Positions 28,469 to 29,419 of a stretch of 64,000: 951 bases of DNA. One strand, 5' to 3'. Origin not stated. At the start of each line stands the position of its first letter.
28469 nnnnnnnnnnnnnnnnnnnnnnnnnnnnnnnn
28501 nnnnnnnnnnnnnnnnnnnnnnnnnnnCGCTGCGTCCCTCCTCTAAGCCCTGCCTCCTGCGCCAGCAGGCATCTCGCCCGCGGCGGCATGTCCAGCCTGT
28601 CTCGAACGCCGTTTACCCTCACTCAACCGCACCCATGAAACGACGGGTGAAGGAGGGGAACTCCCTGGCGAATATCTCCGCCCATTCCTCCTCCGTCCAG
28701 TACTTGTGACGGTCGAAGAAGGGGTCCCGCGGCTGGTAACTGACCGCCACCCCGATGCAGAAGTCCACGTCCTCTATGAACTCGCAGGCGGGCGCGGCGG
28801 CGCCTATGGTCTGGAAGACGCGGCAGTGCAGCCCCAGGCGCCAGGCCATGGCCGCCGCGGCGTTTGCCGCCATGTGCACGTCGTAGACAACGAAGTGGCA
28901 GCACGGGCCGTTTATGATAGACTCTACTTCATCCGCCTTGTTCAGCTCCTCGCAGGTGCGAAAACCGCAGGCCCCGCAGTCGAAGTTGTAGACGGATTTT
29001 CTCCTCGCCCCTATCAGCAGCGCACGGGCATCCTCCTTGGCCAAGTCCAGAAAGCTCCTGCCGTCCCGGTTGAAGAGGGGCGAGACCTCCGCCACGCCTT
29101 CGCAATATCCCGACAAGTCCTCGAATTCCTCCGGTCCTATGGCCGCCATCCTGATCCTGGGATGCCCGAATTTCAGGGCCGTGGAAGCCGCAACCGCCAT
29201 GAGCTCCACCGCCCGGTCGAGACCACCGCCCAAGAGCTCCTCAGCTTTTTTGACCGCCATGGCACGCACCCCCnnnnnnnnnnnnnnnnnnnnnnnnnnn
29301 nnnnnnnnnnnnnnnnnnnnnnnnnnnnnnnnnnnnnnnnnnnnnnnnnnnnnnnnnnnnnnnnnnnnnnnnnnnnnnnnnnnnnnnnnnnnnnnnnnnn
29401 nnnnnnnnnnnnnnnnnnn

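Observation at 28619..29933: Tandem paralogous Cys-rich (DUF2148-like, ferredoxin-domain) proteins embedded in a beta-oxidation-type cluster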

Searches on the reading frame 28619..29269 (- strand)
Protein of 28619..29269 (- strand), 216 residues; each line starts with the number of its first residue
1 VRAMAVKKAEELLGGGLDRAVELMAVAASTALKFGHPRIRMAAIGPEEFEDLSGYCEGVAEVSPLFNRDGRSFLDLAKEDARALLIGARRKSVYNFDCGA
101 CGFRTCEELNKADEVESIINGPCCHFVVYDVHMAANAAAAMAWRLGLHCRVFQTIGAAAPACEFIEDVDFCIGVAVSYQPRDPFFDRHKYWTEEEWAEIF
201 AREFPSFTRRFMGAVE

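Call 3: search_protein_families(library=pfam, proteins=[window:28619-29269:-], max_evalue=0.01)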
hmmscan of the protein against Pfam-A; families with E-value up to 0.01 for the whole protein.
window:28619-29269:- (216 aa): 2 families
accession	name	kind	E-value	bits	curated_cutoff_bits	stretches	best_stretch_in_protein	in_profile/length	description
PF09918.14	DUF2148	-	1e-17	64.3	25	1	121-187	2-68/68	Uncharacterized protein containing a ferredoxin domain (DUF2148)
PF04060.18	FeS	-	0.0039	17.3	23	1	96-109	4-17/33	Putative Fe-S cluster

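Call 6: search_solved_structures(query=window:28619-29269:-, max_evalue=1, show_alignments=2)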
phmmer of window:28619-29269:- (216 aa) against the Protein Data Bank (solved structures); distinct sequences matched with E-value up to 1: 0.

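Call 8: search_protein_families(library=ncbifam, proteins=[window:28619-29269:-], max_evalue=0.001)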
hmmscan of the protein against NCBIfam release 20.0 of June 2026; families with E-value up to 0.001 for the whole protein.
window:28619-29269:- (216 aa): 0 families

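Call 9: find_homologous_proteins(query=window:28619-29269:-)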
Query window:28619-29269:- (216 aa): 229 proteins with E <= 0.001 among 1036 candidates; the best 120 are listed.
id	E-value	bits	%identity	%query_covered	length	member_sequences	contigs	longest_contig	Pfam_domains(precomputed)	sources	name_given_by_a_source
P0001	1.2e-125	435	90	99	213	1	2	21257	PF09918.15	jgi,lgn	jgi:uncharacterized ferredoxin-like protein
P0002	1.2e-123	429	87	99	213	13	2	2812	PF09918.15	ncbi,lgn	-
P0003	1.8e-122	425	84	99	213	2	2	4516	PF09918.15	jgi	-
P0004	2.7e-121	421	84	99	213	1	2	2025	PF09918.15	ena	-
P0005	1.2e-118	413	82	99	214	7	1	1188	PF09918.15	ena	-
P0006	7.1e-118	410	83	99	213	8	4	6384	PF09918.15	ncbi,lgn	-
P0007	3.9e-117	408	81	99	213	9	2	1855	PF09918.15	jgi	jgi:uncharacterized ferredoxin-like protein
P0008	3.0e-115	402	81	99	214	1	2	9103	PF09918.15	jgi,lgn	jgi:uncharacterized ferredoxin-like protein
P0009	6.6e-114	397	81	99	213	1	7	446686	PF09918.15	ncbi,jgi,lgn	jgi:uncharacterized ferredoxin-like protein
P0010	2.1e-112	392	77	99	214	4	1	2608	PF09918.15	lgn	-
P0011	4.5e-112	391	79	99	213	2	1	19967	PF09918.15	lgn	-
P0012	5.0e-112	391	80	99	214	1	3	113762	PF09918.15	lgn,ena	-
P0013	1.7e-111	389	79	99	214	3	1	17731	PF09918.15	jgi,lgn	jgi:uncharacterized ferredoxin-like protein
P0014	1.7e-110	386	78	98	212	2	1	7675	PF09918.15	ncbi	-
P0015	2.3e-110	386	78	99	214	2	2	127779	PF09918.15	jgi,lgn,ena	jgi:uncharacterized ferredoxin-like protein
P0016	4.7e-110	385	76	99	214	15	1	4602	PF09918.15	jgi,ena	-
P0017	1.9e-109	383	77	99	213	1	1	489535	PF09918.15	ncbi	ncbi:MAG: DUF2148 domain-containing protein [Actinomycetota bacterium]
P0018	4.6e-109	381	77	99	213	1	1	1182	PF09918.15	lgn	-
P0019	2.3e-108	379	78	99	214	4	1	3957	PF09918.15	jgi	jgi:uncharacterized ferredoxin-like protein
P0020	4.6e-103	362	70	99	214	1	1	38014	PF09918.15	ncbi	-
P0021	7.9e-103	361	73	99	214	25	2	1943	PF09918.15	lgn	-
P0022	8.0e-101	354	71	99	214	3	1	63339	PF09918.15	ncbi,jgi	jgi:uncharacterized ferredoxin-like protein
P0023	1.6e-100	353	72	99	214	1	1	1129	PF09918.15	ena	-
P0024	2.1e-97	343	69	99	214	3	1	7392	PF09918.15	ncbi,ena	-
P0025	1.5e-96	340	66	99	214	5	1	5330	PF09918.15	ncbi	-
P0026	4.6e-95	336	68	99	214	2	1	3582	PF09918.15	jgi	jgi:uncharacterized ferredoxin-like protein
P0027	9.2e-93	328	68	99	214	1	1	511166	PF09918.15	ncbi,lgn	-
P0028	3.5e-89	316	88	70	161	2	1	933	PF09918.15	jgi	jgi:Uncharacterized protein containing a ferredoxin domain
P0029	3.7e-74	267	55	99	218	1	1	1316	PF09918.15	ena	-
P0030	5.6e-74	267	55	99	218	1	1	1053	PF09918.15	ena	-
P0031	1.0e-73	266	56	99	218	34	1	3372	PF09918.15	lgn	-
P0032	1.3e-73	265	55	99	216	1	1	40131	PF09918.15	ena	-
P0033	5.3e-73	263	55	99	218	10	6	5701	PF09918.15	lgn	-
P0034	5.3e-73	263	55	99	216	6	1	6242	PF09918.15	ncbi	-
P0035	6.3e-73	263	54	99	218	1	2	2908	PF09918.15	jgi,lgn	jgi:uncharacterized ferredoxin-like protein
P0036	9.1e-73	263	55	99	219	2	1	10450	PF09918.15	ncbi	ncbi:MAG: DUF2148 domain-containing protein [Desulfomonilia bacterium]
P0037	2.1e-72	262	55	99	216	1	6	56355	PF09918.15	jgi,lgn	jgi:uncharacterized ferredoxin-like protein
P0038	4.1e-72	261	56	99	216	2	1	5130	PF09918.15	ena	-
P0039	4.6e-72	260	55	99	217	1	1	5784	PF09918.15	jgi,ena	-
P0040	5.4e-72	260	55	99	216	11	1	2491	PF09918.15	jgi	-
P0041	6.4e-72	260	53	99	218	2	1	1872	PF09918.15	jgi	jgi:uncharacterized ferredoxin-like protein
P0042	6.9e-72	260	54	99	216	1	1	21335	PF09918.15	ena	-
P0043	7.7e-72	260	54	99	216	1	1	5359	PF09918.15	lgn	-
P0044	8.4e-72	260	54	99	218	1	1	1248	PF09918.15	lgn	-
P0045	9.4e-72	259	53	99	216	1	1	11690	PF09918.15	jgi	-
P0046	9.8e-72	259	55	99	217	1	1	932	PF09918.15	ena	-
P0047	1.2e-71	259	54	99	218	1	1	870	PF09918.15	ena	-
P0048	2.0e-71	258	52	99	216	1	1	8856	PF09918.15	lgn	-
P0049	2.4e-71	258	54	99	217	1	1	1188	PF09918.15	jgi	jgi:uncharacterized ferredoxin-like protein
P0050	2.6e-71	258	53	99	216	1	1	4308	PF09918.15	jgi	jgi:uncharacterized ferredoxin-like protein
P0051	2.6e-71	258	54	99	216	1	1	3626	PF09918.15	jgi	jgi:uncharacterized ferredoxin-like protein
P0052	3.0e-71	258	55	99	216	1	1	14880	PF09918.15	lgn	-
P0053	4.7e-71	257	54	99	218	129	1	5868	PF09918.15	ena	-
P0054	5.6e-71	257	54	99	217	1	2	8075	PF09918.15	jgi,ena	jgi:uncharacterized ferredoxin-like protein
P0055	8.3e-71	256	54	99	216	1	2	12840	PF09918.15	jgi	-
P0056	1.2e-70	256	52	99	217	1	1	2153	PF09918.15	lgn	-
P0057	1.4e-70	256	53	99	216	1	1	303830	PF09918.15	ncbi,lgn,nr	ncbi:MAG: hypothetical protein HY913_07600 [Desulfomonile tiedjei]|nr:hypothetical protein [Desulfom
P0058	2.1e-70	255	53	99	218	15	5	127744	PF09918.15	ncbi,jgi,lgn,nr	ncbi:MAG: hypothetical protein FJ020_02805 [Chloroflexi bacterium]|nr:hypothetical protein [Chlorofl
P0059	2.7e-70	255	54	96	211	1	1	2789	PF09918.15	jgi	jgi:uncharacterized ferredoxin-like protein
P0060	2.9e-70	255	53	99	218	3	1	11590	PF09918.15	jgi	-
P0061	3.4e-70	254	57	95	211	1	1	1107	PF09918.15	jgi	jgi:uncharacterized ferredoxin-like protein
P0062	3.9e-70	254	53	99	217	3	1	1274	PF09918.15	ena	-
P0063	4.4e-70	254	54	99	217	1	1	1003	PF09918.15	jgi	jgi:uncharacterized ferredoxin-like protein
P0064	7.3e-70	253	52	99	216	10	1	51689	PF09918.15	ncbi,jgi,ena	-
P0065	7.4e-70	253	53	99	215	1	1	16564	PF09918.15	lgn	-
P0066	9.2e-70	253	52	99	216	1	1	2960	PF09918.15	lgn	-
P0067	1.1e-69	253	52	99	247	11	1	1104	PF09918.15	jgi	jgi:uncharacterized ferredoxin-like protein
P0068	1.7e-69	252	52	99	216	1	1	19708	PF09918.15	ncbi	ncbi:MAG: DUF2148 domain-containing protein [Pseudomonadota bacterium]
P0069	1.8e-69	252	53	99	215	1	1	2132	PF09918.15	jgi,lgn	jgi:uncharacterized ferredoxin-like protein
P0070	1.8e-69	252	53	99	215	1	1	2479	PF09918.15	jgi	jgi:uncharacterized ferredoxin-like protein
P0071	1.8e-69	252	53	99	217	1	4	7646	PF09918.15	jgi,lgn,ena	-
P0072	1.8e-69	252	53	99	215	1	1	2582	PF09918.15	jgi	jgi:uncharacterized ferredoxin-like protein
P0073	1.8e-69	252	53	99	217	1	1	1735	PF09918.15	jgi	jgi:uncharacterized ferredoxin-like protein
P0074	1.8e-69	252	53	99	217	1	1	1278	PF09918.15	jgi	jgi:uncharacterized ferredoxin-like protein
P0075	2.0e-69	252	53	99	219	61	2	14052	PF09918.15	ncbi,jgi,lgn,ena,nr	ncbi:MAG TPA: DUF2148 domain-containing protein [Deltaproteobacteria bacterium]|nr:DUF2148 domain-co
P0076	2.2e-69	252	53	99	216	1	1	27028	PF09918.15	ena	-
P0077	2.3e-69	252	54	99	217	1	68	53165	PF09918.15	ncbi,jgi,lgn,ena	-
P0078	2.5e-69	251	53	99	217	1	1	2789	PF09918.15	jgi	-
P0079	4.2e-69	251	55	96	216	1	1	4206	PF09918.15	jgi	jgi:uncharacterized ferredoxin-like protein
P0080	4.2e-69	251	56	96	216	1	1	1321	PF09918.15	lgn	-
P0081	4.4e-69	251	53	99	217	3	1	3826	PF09918.15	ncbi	-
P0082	4.4e-69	251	52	99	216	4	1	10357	PF09918.15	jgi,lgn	-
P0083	4.8e-69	251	53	99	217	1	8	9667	PF09918.15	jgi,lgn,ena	-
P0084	5.4e-69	250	51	99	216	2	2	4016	PF09918.15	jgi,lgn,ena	-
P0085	6.2e-69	250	52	99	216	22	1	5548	PF09918.15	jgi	jgi:uncharacterized ferredoxin-like protein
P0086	7.2e-69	250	52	99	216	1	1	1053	PF09918.15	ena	-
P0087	8.7e-69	250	53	99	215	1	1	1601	PF09918.15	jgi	jgi:uncharacterized ferredoxin-like protein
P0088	8.7e-69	250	53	99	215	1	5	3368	PF09918.15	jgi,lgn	jgi:uncharacterized ferredoxin-like protein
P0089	9.6e-69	250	54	99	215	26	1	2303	PF09918.15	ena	-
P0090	1.2e-68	249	53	99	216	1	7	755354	PF09918.15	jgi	jgi:uncharacterized ferredoxin-like protein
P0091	1.2e-68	249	52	99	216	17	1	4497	PF09918.15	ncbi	-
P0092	1.3e-68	249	51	99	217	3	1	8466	PF09918.15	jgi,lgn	jgi:uncharacterized ferredoxin-like protein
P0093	1.6e-68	249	51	99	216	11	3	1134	PF09918.15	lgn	-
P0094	1.6e-68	249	54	96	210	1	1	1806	PF09918.15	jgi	jgi:uncharacterized ferredoxin-like protein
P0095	1.7e-68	249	55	96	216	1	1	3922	PF09918.15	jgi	jgi:uncharacterized ferredoxin-like protein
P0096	1.9e-68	249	53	99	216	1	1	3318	PF09918.15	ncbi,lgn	-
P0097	1.9e-68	249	53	99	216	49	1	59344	PF09918.15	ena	-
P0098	1.9e-68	249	52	99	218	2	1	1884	PF09918.15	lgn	-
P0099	2.0e-68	249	54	99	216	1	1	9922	PF09918.15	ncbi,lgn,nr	ncbi:MAG: hypothetical protein IBX68_07075 [Dehalococcoidia bacterium]|nr:hypothetical protein [Deha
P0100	2.3e-68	248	51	99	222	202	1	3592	PF09918.15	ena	-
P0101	2.4e-68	248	55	96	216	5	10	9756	PF09918.15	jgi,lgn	jgi:uncharacterized ferredoxin-like protein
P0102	2.6e-68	248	50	99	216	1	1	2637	PF09918.15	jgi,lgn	jgi:uncharacterized ferredoxin-like protein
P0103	2.6e-68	248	52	99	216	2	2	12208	PF09918.15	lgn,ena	-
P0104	2.9e-68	248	53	99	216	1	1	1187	PF09918.15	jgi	jgi:uncharacterized ferredoxin-like protein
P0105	3.9e-68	248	53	99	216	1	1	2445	PF09918.15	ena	-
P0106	4.1e-68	248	51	99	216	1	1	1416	PF09918.15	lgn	-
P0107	4.7e-68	247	53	99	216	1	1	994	PF09918.15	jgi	-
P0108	4.8e-68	247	52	99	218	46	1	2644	PF09918.15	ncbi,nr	ncbi:MAG: DUF2148 domain-containing protein [Methanomicrobiales archaeon]|nr:DUF2148 domain-containi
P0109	5.5e-68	247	54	99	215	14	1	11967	PF09918.15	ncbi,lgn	-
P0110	6.0e-68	247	52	99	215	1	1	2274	PF09918.15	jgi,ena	jgi:uncharacterized ferredoxin-like protein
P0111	6.2e-68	247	53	99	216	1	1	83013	PF09918.15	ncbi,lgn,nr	ncbi:MAG: hypothetical protein KQJ78_09085 [Deltaproteobacteria bacterium]|nr:hypothetical protein [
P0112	6.4e-68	247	53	99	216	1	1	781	PF09918.15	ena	-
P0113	6.6e-68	247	53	99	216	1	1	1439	PF09918.15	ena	-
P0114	6.8e-68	247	53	99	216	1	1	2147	PF09918.15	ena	-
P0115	7.3e-68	247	53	99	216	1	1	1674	PF09918.15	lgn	-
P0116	7.7e-68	247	55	95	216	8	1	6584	PF09918.15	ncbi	-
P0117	8.4e-68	246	52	99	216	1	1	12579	PF09918.15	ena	-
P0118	8.9e-68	246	53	99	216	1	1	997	PF09918.15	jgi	jgi:uncharacterized ferredoxin-like protein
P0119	9.2e-68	246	52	99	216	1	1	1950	PF09918.15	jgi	jgi:uncharacterized ferredoxin-like protein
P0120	9.8e-68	246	53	99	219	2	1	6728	PF09918.15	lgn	-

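Call 10: find_encoding_contigs(protein=window:28619-29269:-, flank=10000, max_places=4)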
Protein window:28619-29269:- (216 aa): no gene with exactly this product is on record in the collection.

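Call 11: find_encoding_contigs(protein=P0017, flank=10000, max_places=3)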
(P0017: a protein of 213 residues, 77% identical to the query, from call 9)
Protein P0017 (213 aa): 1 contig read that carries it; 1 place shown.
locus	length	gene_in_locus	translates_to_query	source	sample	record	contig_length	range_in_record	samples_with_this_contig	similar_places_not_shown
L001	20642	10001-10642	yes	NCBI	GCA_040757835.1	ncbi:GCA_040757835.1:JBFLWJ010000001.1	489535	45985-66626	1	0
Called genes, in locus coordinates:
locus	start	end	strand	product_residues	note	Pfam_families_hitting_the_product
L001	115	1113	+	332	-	PF12797:Fer4_2 (weak), PF00037:Fer4 (weak), PF12837:Fer4_6 (weak), PF12838:Fer4_7 (weak), PF13187:Fer4_9 (weak), PF13237:Fer4_10, PF00881:Nitroreductase, PF14512:TM1586_NiRdase (faint)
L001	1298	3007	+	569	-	PF00501:AMP-binding, PF13193:AMP-binding_C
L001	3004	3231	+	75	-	-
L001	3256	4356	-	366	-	-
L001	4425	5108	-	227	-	PF18986:DUF5719 (weak)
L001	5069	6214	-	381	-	-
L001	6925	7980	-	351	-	-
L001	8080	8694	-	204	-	PF00440:TetR_N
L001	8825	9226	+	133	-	-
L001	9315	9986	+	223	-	PF09918:DUF2148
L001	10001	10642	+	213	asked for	PF09918:DUF2148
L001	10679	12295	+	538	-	PF00501:AMP-binding, PF13193:AMP-binding_C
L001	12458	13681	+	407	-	PF02771:Acyl-CoA_dh_N, PF02770:Acyl-CoA_dh_M, PF00441:Acyl-CoA_dh_1, PF22924:ACOX_C_alpha1 (weak), PF08028:Acyl-CoA_dh_2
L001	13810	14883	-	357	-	PF01594:AI-2E_transport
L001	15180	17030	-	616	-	PF00111:Fer2, PF17650:RACo_linker, PF17651:Raco_middle, PF14574:RACo_C_ter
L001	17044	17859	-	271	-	PF00809:Pterin_bind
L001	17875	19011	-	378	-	PF03706:LPG_synthase_TM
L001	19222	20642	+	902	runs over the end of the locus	PF00403:HMA, PF00122:E1-E2_ATPase, PF00702:Hydrolase, PF12710:HAD (weak), PF04945:YHS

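Call 12: find_encoding_contigs(protein=P0057, flank=10000, max_places=2)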
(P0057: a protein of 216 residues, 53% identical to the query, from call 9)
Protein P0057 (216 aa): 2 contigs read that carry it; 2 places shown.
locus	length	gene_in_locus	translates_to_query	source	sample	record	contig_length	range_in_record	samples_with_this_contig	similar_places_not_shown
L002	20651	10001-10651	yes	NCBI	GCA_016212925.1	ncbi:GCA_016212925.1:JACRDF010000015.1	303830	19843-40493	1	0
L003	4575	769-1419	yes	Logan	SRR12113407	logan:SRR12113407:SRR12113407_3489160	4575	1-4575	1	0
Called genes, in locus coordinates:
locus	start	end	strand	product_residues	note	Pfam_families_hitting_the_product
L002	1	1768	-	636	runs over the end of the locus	PF13522:GATase_6, PF13537:GATase_7, PF00733:Asn_synthase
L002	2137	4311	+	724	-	PF00107:ADH_zinc_N, PF01408:GFO_IDH_MocA, PF02894:GFO_IDH_MocA_C (faint), PF22725:GFO_IDH_MocA_C3 (faint)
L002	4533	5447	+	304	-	PF06439:3keto-disac_hyd (weak)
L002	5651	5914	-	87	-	PF05016:ParE_toxin, PF06769:YoeB_toxin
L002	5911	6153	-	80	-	PF02604:PhdYeFM_antitox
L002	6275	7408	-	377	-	PF00534:Glycos_transf_1, PF13692:Glyco_trans_1_4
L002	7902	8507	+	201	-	PF00440:TetR_N, PF13977:TetR_C_6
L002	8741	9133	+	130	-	-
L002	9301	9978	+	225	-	PF09918:DUF2148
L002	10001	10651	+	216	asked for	PF09918:DUF2148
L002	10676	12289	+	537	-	PF00501:AMP-binding, PF13193:AMP-binding_C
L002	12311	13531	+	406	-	PF02771:Acyl-CoA_dh_N, PF02770:Acyl-CoA_dh_M, PF00441:Acyl-CoA_dh_1, PF08028:Acyl-CoA_dh_2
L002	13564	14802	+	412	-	PF00108:Thiolase_N, PF00109:ketoacyl-synt (faint), PF08545:ACP_syn_III (faint), PF22691:Thiolase_C_1, PF02803:Thiolase_C (weak)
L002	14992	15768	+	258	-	PF00106:adh_short, PF08659:KR, PF13561:adh_short_C2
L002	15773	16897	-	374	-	PF00753:Lactamase_B, PF23023:Anti-Pycsar_Apyc1 (faint)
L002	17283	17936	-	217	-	PF07947:YhhN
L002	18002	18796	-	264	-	PF00378:ECH_1, PF16113:ECH_2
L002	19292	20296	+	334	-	PF16868:NMT1_3, PF12974:Phosphonate-bd, PF09084:NMT1 (weak)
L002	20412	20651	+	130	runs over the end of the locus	PF08905:DUF1850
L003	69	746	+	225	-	PF09918:DUF2148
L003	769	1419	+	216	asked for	PF09918:DUF2148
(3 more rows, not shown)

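Call 13: find_encoding_contigs(protein=P0058, flank=10000, max_places=2)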
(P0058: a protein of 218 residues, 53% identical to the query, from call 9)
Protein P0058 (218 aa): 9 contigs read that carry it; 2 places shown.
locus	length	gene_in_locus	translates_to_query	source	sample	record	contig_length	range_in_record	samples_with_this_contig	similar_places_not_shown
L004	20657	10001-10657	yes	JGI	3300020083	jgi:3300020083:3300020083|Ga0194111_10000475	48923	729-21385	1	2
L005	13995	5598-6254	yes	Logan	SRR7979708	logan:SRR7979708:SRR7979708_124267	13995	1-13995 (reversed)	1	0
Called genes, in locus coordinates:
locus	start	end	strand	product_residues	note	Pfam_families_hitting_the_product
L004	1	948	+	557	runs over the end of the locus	?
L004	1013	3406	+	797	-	PF02901:PFL-like, PF01228:Gly_radical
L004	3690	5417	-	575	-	PF00890:FAD_binding_2, PF01266:DAO (weak), PF01946:Thi4 (faint), PF03486:HI0933_like (weak), PF12831:FAD_oxidored, PF13450:NAD_binding_8 (weak)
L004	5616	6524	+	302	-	PF00005:ABC_tran, PF13304:AAA_21 (weak)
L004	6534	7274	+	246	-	PF01061:ABC2_membrane, PF12679:ABC2_membrane_2 (weak), PF12698:ABC2_membrane_3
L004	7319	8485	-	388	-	PF02515:CoA_transf_3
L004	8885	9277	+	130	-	-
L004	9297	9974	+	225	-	PF09918:DUF2148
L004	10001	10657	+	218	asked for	PF09918:DUF2148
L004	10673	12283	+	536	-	PF00501:AMP-binding, PF13193:AMP-binding_C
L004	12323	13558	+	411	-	PF02771:Acyl-CoA_dh_N, PF02770:Acyl-CoA_dh_M, PF00441:Acyl-CoA_dh_1, PF22924:ACOX_C_alpha1 (faint), PF08028:Acyl-CoA_dh_2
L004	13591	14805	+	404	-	PF00108:Thiolase_N, PF00109:ketoacyl-synt (weak), PF08545:ACP_syn_III (faint), PF02803:Thiolase_C (weak), PF22691:Thiolase_C_1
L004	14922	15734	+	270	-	PF00106:adh_short, PF08659:KR, PF01370:Epimerase (faint), PF13561:adh_short_C2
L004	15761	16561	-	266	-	PF06314:ADC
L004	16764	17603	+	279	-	PF00590:TP_methylase, PF23016:RsmI_C (weak)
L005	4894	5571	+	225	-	PF09918:DUF2148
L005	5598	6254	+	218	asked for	PF09918:DUF2148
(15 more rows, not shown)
